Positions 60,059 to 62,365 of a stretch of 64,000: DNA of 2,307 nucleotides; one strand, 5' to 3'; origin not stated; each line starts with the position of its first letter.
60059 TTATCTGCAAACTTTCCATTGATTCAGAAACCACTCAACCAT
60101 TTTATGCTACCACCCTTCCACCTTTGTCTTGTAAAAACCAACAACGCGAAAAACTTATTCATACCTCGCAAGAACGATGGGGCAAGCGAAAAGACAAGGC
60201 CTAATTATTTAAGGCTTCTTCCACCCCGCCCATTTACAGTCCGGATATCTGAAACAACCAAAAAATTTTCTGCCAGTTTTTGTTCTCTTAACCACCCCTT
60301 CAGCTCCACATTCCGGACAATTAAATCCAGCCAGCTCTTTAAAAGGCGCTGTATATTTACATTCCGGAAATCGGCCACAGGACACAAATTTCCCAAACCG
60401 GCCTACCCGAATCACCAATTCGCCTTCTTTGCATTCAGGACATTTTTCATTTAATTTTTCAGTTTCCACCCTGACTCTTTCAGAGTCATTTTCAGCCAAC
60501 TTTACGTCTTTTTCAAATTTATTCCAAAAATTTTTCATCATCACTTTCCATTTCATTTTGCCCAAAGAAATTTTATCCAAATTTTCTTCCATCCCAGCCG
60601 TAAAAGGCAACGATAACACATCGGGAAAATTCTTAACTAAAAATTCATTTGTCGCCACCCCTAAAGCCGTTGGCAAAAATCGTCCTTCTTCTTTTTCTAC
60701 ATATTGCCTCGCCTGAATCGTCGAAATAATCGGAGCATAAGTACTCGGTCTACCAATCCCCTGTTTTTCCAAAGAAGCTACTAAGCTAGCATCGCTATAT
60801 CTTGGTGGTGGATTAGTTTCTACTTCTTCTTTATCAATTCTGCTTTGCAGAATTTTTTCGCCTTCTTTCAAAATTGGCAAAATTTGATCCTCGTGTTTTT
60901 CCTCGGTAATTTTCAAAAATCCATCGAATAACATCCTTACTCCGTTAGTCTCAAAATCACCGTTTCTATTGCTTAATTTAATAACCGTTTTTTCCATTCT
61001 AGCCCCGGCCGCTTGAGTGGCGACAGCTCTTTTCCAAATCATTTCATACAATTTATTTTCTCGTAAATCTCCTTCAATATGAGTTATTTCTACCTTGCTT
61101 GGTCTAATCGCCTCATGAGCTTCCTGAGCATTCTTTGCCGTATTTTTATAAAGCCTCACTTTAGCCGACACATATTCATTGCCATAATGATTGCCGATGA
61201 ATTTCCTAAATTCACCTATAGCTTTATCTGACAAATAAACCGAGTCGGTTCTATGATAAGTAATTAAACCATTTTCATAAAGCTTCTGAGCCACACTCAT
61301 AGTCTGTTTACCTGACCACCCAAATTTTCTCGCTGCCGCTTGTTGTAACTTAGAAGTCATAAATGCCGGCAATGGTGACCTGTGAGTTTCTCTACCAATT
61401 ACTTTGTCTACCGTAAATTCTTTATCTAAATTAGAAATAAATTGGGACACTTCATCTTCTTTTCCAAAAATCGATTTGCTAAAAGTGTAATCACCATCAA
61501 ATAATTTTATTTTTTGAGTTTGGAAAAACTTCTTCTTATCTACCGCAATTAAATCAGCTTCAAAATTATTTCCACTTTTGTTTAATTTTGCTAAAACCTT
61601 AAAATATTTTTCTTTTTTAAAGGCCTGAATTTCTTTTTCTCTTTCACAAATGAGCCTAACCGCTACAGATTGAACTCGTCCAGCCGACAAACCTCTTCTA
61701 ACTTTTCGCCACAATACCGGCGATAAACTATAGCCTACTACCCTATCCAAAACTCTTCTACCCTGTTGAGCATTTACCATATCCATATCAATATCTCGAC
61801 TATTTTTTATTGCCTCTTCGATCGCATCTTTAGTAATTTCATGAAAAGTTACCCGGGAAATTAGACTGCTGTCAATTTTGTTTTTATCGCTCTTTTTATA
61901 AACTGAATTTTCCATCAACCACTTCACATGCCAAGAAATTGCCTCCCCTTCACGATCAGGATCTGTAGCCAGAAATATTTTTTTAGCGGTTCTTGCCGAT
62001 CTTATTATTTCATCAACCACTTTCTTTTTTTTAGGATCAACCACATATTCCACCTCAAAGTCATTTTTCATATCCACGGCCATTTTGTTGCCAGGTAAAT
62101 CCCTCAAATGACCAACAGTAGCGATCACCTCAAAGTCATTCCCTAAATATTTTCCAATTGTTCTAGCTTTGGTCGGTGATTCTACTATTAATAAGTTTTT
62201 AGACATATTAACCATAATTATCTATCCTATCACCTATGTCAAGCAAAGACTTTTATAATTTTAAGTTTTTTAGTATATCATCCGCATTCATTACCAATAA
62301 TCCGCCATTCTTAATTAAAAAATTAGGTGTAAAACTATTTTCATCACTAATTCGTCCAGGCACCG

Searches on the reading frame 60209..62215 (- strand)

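Call 36: search_protein_families(library=pfam, proteins=[window:60209-62215:-], max_evalue=0.00001)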
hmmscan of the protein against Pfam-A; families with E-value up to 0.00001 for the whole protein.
window:60209-62215:- (668 aa): 3 families
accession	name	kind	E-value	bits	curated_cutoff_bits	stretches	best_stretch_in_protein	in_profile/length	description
PF01131.25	Topoisom_bac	-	2.7e-120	402.6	35.1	1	142-560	2-410/411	DNA topoisomerase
PF01396.24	Zn_ribbon_Top1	-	1.1e-22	80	32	2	590-626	2-37/39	Topoisomerase DNA binding C4 zinc finger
PF01751.28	Toprim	-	4.6e-20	72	23.1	1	8-112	2-82/96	Toprim domain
